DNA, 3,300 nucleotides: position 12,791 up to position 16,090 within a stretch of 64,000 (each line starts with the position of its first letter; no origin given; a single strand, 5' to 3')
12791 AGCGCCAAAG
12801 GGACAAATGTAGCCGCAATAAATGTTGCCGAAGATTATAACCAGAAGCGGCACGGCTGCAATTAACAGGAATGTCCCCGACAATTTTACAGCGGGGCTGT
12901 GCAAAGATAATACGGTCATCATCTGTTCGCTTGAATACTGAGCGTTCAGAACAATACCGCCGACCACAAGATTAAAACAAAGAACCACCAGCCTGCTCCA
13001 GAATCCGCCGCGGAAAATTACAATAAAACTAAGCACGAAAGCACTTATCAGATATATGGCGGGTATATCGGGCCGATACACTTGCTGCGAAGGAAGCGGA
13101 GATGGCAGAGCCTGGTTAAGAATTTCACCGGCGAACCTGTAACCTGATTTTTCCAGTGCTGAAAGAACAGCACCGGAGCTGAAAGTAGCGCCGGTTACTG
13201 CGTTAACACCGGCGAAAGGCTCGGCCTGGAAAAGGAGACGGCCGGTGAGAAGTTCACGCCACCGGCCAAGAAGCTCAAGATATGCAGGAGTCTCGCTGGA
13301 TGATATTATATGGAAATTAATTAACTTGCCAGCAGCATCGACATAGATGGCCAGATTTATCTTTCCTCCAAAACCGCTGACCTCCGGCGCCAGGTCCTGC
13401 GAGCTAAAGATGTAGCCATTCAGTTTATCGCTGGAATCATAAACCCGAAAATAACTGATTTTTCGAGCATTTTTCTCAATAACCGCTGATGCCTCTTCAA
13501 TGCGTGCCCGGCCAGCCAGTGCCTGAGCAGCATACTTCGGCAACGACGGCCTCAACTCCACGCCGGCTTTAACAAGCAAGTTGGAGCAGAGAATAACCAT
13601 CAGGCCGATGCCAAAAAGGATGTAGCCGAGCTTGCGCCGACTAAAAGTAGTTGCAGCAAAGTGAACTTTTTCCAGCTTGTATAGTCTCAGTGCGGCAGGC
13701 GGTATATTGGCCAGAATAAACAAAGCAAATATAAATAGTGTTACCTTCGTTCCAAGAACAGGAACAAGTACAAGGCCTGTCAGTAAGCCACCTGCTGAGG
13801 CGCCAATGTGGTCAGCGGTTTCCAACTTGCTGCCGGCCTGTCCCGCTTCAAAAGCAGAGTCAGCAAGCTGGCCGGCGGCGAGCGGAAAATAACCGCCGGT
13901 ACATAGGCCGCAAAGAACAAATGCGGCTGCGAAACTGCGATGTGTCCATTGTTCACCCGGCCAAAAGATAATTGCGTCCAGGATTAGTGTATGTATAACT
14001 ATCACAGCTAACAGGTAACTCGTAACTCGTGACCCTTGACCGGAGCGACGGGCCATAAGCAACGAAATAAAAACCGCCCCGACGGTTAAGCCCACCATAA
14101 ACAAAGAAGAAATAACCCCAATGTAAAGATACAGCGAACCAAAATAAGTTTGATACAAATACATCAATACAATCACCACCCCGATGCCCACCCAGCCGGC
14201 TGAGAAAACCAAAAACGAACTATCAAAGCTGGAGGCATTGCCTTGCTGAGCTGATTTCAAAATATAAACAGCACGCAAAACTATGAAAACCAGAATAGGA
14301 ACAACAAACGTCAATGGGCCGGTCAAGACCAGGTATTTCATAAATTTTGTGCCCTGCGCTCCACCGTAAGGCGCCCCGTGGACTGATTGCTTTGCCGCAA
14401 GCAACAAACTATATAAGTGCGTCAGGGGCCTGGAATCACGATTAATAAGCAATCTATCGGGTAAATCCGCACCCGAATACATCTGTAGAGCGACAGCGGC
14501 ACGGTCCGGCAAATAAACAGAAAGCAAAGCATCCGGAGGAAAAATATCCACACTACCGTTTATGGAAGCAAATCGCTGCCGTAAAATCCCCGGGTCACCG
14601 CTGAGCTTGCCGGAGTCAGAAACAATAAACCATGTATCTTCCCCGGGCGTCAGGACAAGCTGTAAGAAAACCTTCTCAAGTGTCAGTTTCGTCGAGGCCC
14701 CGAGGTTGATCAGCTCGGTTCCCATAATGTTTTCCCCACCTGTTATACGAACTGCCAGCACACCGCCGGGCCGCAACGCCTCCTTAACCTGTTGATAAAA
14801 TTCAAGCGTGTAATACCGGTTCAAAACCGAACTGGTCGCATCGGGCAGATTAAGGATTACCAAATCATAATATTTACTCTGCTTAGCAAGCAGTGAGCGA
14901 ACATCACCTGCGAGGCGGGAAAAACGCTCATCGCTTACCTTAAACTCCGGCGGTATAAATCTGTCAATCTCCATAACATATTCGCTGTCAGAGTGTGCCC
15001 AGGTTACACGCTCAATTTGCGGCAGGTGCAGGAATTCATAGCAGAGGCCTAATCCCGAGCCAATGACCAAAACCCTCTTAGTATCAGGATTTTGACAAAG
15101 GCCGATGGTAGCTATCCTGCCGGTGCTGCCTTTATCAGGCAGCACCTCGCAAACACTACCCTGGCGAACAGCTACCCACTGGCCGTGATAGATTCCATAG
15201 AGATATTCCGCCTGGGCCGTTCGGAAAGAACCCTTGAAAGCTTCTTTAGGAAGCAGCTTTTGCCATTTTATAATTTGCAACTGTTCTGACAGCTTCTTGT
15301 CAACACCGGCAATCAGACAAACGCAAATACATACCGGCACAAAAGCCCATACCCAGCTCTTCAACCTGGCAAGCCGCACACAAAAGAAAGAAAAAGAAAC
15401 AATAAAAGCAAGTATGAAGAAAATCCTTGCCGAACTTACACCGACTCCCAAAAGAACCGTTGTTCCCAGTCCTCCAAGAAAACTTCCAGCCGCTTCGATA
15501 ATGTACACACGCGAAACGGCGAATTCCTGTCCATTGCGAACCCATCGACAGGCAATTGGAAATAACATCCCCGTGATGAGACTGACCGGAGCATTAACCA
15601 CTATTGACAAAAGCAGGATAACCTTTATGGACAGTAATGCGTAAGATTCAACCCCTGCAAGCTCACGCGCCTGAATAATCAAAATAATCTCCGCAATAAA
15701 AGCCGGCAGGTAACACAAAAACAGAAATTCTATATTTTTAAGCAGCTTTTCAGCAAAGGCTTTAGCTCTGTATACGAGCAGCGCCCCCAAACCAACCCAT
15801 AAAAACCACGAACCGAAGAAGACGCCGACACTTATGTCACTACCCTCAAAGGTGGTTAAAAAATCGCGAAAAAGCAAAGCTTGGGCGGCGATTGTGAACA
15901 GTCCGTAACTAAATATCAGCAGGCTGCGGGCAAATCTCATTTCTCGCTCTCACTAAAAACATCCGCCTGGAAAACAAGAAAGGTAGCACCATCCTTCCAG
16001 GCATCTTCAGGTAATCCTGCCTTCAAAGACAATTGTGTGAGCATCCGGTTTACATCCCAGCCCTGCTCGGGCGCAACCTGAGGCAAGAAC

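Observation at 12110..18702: AmmeMemoRadiSam genes welded to a membrane redox / SpeE-like megaprotein in one translationally coupled operon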

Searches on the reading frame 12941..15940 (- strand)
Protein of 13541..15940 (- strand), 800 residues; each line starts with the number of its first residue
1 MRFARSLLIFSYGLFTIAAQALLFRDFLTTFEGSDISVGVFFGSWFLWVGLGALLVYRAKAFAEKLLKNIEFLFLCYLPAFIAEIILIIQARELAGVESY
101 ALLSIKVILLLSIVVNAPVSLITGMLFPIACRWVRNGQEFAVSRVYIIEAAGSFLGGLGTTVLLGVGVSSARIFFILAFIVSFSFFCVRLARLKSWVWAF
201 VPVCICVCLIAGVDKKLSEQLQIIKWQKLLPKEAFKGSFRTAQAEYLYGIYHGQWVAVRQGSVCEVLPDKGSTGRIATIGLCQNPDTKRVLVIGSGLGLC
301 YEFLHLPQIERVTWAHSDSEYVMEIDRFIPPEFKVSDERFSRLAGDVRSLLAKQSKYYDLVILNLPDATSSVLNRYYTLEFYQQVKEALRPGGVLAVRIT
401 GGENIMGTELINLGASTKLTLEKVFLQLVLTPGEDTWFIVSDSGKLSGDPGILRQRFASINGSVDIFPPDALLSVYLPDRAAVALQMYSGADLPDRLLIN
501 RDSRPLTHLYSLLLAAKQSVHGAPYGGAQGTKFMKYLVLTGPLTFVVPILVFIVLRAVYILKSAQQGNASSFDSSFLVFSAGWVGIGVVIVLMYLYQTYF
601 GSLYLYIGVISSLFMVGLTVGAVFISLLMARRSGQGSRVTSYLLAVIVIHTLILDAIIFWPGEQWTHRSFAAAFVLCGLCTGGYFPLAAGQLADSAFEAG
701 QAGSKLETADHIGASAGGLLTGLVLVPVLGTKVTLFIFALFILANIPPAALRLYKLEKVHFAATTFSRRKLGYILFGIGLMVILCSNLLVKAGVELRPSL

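Call 55: search_protein_representatives(protein=window:13541-15940:-)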
Query: 800 residues. Proteins with E-value up to 0.001 (for the whole library): 5133; up to 1e-10: 3700; up to 1e-30: 1566. The best 150 are listed.
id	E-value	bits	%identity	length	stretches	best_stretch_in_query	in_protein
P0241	0.0e+00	1143.0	69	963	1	1-800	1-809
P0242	1.3e-249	847.2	69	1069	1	222-799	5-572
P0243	1.4e-244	830.5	62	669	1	1-623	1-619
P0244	1.4e-244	830.5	51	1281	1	1-800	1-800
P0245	2.7e-236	803.1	52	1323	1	1-800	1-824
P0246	3.1e-236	802.9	53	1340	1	1-790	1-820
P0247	9.8e-234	794.6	51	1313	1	1-792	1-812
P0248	1.8e-206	704.5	46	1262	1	1-789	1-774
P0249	1.8e-204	697.9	45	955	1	1-800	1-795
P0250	9.5e-204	695.5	69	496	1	7-458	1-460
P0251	7.5e-199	679.3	44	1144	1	5-789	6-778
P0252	3.3e-198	677.2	54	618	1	103-722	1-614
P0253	4.7e-198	676.7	43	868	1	2-780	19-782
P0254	8.0e-193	659.4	44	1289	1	1-794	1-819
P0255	1.0e-189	649.1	45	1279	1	1-800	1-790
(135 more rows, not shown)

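Call 56: predict_structure(alignment_id=A1)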
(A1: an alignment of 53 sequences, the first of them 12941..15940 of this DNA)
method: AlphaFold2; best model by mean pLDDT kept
length: 1000 residues; sequences in the alignment: 53
mean_pLDDT: 62.0   pTM: 0.39
mean pLDDT of the five models: 62.0, 59.3, 53.8, 53.1, 50.2
residues with pLDDT >= 90: 54; 70-90: 344; 50-70: 275; < 50: 327
segments of 3 or more residues with pLDDT < 50: 26-36, 91-109, 135-138, 368-375, 401-412, 474-583, 603-605, 631-639, 661-663, 691-796, 915-918, 947-958, 976-978, 990-1000
pLDDT, mean of each block of 10 residues (from residue 1): 79 75 49 47 66 66 58 51 54 41 44 54 60 50 70 75 67 82 83 79 84 75 62 75 72 74 64 77 91 87 90 85 82 87 84 90 67 57 91 84 35 63 82 68 81 85 81 51 39 28 29 32 34 35 42 45 39 40 54 62 52 68 66 47 60 59 62 73 60 40 28 28 31 43 42 40 40 43 41 52 84 85 71 86 90 69 87 84 57 71 79 52 81 86 57 37 57 50 52 39
secondary structure, 60 per line:
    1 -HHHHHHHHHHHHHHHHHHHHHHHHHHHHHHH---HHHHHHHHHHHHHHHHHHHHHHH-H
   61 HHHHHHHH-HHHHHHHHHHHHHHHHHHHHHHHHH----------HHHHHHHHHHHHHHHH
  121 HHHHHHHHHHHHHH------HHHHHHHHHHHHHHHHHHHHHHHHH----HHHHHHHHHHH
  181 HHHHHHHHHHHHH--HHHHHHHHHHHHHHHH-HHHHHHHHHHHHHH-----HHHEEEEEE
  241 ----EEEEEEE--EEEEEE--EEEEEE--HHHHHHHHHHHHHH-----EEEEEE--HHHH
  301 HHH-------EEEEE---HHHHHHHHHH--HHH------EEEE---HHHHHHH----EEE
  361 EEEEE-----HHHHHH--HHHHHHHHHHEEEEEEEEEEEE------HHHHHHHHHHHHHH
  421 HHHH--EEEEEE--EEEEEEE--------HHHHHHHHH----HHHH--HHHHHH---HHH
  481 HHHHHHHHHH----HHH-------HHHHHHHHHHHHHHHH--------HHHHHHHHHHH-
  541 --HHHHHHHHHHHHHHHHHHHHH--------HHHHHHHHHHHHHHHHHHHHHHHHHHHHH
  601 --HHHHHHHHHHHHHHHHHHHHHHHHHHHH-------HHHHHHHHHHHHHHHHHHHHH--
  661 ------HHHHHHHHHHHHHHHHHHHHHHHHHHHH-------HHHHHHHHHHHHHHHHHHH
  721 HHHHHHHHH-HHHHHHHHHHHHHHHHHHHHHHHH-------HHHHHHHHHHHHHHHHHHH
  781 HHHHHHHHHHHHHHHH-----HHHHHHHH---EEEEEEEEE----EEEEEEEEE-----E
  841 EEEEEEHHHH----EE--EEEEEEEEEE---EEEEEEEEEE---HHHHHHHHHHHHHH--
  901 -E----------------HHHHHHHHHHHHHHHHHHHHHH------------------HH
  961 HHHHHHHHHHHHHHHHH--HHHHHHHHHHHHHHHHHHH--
elements in order (helices of 4 or more, strands of 3 or more residues): H2-32 H36-58 H60-68 H70-94 H105-134 H141-165 H170-193 H196-211 H213-226 E235-240 E245-251 E254-259 E262-267 H270-283 E289-294 H297-303 E311-315 H319-328 E340-343 H347-353 E358-365 H371-376 H379-388 E389-400 H407-424 E427-432 E435-441 H450-458 H463-466 H469-474 H478-490 H505-520 H529-539 H543-563 H572-600 H603-630 H638-658 H667-694 H702-729 H731-754 H762-796 H802-809 E813-821 E826-834 E840-846 H847-850 E859-868 E872-881 H885-898 H919-940 H959-977 H980-998

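Call 58: search_protein_families(library=pfam, alignment_id=A2, max_evalue=0.001)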
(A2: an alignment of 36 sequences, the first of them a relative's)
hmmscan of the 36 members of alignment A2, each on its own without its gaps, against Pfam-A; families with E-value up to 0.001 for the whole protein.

A. member 1, P0362 (1314 aa): 3 families
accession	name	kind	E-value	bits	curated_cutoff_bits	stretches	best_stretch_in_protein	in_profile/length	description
PF12801.12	Fer4_5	-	9.1e-14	51.6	22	2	1036-1079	7-45/48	4Fe-4S binding domain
PF04205.19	FMN_bind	-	1.9e-10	41.7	22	1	865-938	1-72/77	FMN-binding domain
PF01564.23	Spermine_synth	-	4.7e-08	33.2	22.9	1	288-402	13-127/186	Spermine/spermidine synthase domain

B. families by the number of members that match (of 36 scanned): 4 families
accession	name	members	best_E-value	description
PF12801.12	Fer4_5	36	7.9e-18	4Fe-4S binding domain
PF04205.19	FMN_bind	36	3.8e-14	FMN-binding domain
PF01564.23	Spermine_synth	27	2.5e-18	Spermine/spermidine synthase domain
PF07690.21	MFS_1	5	1.4e-06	Major Facilitator Superfamily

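Call 59: find_related_loci(query=A2, collection=metagenome_contigs, flank=10000)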
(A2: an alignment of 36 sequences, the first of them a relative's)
Query A2 (1314 aa) in metagenome_contigs; peptide patterns used: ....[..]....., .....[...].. (x = any residue, [..] = any of these).
600 stretches matched a pattern (row limit reached: there are more); 477 encode a relative of the query (tblastn E <= 1e-3); the best 80 are kept; 80 distinct loci.
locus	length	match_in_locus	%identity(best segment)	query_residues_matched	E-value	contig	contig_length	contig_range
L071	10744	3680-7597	51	12-1310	0e+0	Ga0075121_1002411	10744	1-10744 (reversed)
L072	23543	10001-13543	30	23-1204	2e-178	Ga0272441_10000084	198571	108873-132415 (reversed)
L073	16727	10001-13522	31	23-1200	4e-176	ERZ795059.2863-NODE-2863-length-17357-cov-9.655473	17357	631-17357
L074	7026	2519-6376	30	11-1314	1e-168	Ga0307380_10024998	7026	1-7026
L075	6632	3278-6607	30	11-1126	1e-148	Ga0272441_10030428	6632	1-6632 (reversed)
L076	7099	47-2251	29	547-1314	4e-84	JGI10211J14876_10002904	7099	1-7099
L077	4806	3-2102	28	604-1314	2e-73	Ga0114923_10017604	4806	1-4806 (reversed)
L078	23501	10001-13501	24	12-1201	2e-71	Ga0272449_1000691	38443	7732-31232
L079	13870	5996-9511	22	23-1200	8e-70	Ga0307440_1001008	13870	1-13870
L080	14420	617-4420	30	11-1311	0e+0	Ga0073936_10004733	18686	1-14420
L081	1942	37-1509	28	711-1205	3e-55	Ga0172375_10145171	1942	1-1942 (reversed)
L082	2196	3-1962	29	613-1311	2e-52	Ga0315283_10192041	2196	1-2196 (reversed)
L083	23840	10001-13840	31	7-1314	1e-162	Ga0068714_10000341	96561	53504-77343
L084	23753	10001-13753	32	11-1312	0e+0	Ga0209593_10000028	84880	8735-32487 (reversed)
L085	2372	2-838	32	1017-1314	1e-34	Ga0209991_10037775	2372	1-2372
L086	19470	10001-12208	25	13-745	3e-33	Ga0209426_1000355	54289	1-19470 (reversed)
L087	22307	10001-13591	23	11-1200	3e-50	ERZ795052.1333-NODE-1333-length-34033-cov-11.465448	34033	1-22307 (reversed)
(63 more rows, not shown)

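Call 64: find_homologous_proteins(query=L079:5903-9622:+)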
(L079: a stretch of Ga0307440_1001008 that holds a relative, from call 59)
Query L079:5903-9622:+ (1239 aa): 253 proteins with E <= 0.001 among 8000 candidates; the best 120 are listed.
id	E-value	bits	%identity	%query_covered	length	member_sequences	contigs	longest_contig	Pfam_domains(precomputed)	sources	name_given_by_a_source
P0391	0.0e+0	2525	94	98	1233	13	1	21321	PF12801.13,PF04205.20,PF01564.24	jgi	-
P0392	0.0e+0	2425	89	99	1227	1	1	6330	PF12801.13,PF04205.20,PF01564.24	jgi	jgi:predicted membrane-bound spermidine synthase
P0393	0.0e+0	2019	75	97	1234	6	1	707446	PF12801.13,PF04205.20,PF01564.24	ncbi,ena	-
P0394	0.0e+0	1856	69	97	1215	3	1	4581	PF12801.13,PF04205.20,PF01564.24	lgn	-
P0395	0.0e+0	1814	67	98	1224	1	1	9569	PF12801.13,PF04205.20,PF01564.24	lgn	-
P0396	0.0e+0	1798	67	97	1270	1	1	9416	PF12801.13,PF04205.20,PF01564.24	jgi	jgi:predicted membrane-bound spermidine synthase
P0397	0.0e+0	1787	68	98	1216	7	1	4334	PF12801.13,PF04205.20,PF01564.24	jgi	jgi:spermidine synthase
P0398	0.0e+0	1782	67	97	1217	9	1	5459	PF12801.13,PF04205.20,PF01564.24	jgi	jgi:spermidine synthase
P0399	0.0e+0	1776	66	97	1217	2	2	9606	PF12801.13,PF04205.20,PF01564.24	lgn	-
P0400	0.0e+0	1774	67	98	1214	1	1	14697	PF12801.13,PF04205.20,PF01564.24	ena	-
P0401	0.0e+0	1764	66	98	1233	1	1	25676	PF12801.13,PF04205.20,PF01564.24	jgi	-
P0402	0.0e+0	1761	66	97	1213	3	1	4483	PF12801.13,PF04205.20,PF01564.24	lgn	-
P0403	0.0e+0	1760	67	97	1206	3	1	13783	PF12801.13,PF04205.20,PF01564.24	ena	-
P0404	0.0e+0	1759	66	97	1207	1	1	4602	PF12801.13,PF04205.20,PF01564.24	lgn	-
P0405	0.0e+0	1758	66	97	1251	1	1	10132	PF12801.13,PF04205.20,PF01564.24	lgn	-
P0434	0.0e+0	1534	60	98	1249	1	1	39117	PF12801.13,PF04205.20,PF01564.24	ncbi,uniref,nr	ncbi:MAG: FMN-binding protein [Thiohalocapsa sp.]|uniref:spermine/spermidine synthase domain-contain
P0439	0.0e+0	1525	59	97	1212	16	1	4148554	PF12801.13,PF04205.20,PF01564.24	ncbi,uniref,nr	ncbi:4Fe-4S binding protein [endosymbiont of Lamellibrachia barhami]|uniref:spermine/spermidine synt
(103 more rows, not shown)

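Call 65: find_encoding_contigs(protein=P0439, flank=8000, max_places=2)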
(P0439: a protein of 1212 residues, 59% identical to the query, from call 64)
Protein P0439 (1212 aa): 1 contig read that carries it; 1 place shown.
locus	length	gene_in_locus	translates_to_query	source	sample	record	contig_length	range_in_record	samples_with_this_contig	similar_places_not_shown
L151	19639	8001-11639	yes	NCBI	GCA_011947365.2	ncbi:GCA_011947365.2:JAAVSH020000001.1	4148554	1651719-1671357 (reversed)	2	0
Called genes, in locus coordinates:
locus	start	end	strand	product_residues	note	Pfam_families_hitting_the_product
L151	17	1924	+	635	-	PF02518:HATPase_c, PF13589:HATPase_c_3, PF00183:HSP90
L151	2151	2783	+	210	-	PF00406:ADK, PF13207:AAA_17, PF05191:ADK_lid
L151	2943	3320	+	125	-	PF00085:Thioredoxin, PF04756:OST3_OST6 (weak), PF14595:Thioredoxin_9 (weak), PF13098:Thioredoxin_2, PF13905:Thioredoxin_8 (faint)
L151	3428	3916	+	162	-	PF06853:DUF1249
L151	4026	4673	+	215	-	PF00072:Response_reg, PF00196:GerE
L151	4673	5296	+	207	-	PF03167:UDG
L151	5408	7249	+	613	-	PF01541:GIY-YIG, PF27096:UvrC_M, PF02151:UVR, PF22920:UvrC_RNaseH, PF08459:UvrC_RNaseH_dom, PF00633:HHH (faint), PF12826:HHH_2 (weak), PF14520:HHH_5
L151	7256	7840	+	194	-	PF01066:CDP-OH_P_transf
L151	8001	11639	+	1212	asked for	PF01564:Spermine_synth, PF04205:FMN_bind, PF12801:Fer4_5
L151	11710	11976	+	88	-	-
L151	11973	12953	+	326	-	PF04055:Radical_SAM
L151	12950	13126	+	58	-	-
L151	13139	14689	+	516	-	PF01875:Memo, PF01871:AMMECR1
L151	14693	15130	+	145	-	PF00011:HSP20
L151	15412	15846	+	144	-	PF01207:Dus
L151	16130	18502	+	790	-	PF01734:Patatin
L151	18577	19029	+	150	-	PF01475:FUR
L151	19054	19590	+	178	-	PF00892:EamA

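Call 66: find_encoding_contigs(protein=P0434, flank=8000, max_places=2)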
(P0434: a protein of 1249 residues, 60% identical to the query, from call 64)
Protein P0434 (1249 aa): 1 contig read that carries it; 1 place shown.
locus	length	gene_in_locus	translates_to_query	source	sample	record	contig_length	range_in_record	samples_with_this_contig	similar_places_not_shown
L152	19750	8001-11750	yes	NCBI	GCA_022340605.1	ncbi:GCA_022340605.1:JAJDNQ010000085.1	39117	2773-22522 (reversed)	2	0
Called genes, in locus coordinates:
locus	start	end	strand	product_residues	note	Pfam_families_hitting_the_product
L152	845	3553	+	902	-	PF02629:CoA_binding, PF13380:CoA_binding_2, PF13607:Succ_CoA_lig, PF19045:Ligase_CoA_2 (weak), PF13549:ATP-grasp_5, PF13302:Acetyltransf_3, PF00583:Acetyltransf_1 (weak)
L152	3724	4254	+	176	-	PF13527:Acetyltransf_9, PF00583:Acetyltransf_1 (weak), PF13508:Acetyltransf_7 (weak)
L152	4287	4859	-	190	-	-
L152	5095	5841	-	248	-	PF07758:DUF1614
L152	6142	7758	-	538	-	PF03092:BT1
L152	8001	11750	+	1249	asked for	PF01564:Spermine_synth, PF04205:FMN_bind, PF12801:Fer4_5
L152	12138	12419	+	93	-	-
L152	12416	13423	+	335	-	PF04055:Radical_SAM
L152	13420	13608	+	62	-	-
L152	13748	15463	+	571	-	PF01875:Memo, PF01871:AMMECR1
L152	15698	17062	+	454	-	PF00171:Aldedh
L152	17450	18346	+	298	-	PF04391:DUF533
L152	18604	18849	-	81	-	-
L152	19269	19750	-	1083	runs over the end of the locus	PF04313:HSDR_N, PF04851:ResIII, PF18766:SWI2_SNF2, PF22679:T1R_D3-like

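Call 72: fold_search(model_id=the predicted structure, library=pdb)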
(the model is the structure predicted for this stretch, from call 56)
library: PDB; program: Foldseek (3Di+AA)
matches with E <= 10: 1006; with E <= 0.001: 180
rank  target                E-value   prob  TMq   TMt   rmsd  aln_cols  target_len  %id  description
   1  3anx_B                1.5e-10  1.00  0.22  0.65   3.9       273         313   23  Crystal structure of triamine/agmatine aminopropyltransferase (SPEE) from thermus thermophilus, complexed with MTA (released 2011-04-13)
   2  1uir_B                1.5e-10  1.00  0.22  0.63   4.0       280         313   23  Crystal Structure of Polyamine Aminopropyltransfease from Thermus thermophilus (released 2003-08-05)
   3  1uir_A                4.6e-10  1.00  0.22  0.66   3.5       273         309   23  Crystal Structure of Polyamine Aminopropyltransfease from Thermus thermophilus (released 2003-08-05)
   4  2o06_A                4.2e-09  1.00  0.22  0.66   4.2       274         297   18  Human spermidine synthase (released 2006-12-12)
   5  3anx_A                4.4e-09  1.00  0.22  0.64   4.0       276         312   22  Crystal structure of triamine/agmatine aminopropyltransferase (SPEE) from thermus thermophilus, complexed with MTA (released 2011-04-13)
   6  6o64_D                4.8e-09  1.00  0.19  0.63   3.6       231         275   20  Crystal Structure of Arabidopsis thaliana Spermidine Synthase isoform 2 (AtSPDS2) (released 2019-06-05)
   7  6o65_E                5.7e-09  1.00  0.21  0.65   3.9       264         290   19  Crystal Structure of Arabidopsis thaliana Spermidine Synthase isoform 1 (AtSPDS1) in complex with decarboxylated S-ade (released 2019-06-05)
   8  1xj5_B                5.7e-09  1.00  0.21  0.67   4.0       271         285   20  X-RAY STRUCTURE OF SPERMIDINE SYNTHASE FROM ARABIDOPSIS THALIANA GENE AT1G23820 (released 2004-10-05)
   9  6o64_C                6.3e-09  1.00  0.21  0.69   3.9       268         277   18  Crystal Structure of Arabidopsis thaliana Spermidine Synthase isoform 2 (AtSPDS2) (released 2019-06-05)
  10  5y4q_B                7.8e-09  1.00  0.20  0.65   4.1       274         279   21  Crystal structure of Trypanosoma cruzi spermidine synthase in complex with N-(4-methoxyphenyl)quinolin-4-amine (released 2018-08-08)
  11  2o07_A                8.5e-09  1.00  0.20  0.66   4.6       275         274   18  Human spermidine synthase (released 2006-12-12)
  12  2o06_B                9.3e-09  1.00  0.21  0.66   4.3       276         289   18  Human spermidine synthase (released 2006-12-12)
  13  6o65_C                1.1e-08  1.00  0.22  0.67   4.1       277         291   20  Crystal Structure of Arabidopsis thaliana Spermidine Synthase isoform 1 (AtSPDS1) in complex with decarboxylated S-ade (released 2019-06-05)
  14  6o63_B                1.2e-08  1.00  0.22  0.69   3.9       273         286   20  Crystal Structure of Arabidopsis thaliana Spermidine Synthase isoform 1 (AtSPDS1) (released 2019-06-05)
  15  3rw9_A                1.3e-08  1.00  0.21  0.66   4.4       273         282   18  Crystal Structure of human Spermidine Synthase in Complex with decarboxylated S-adenosylhomocysteine (released 2011-09-21)
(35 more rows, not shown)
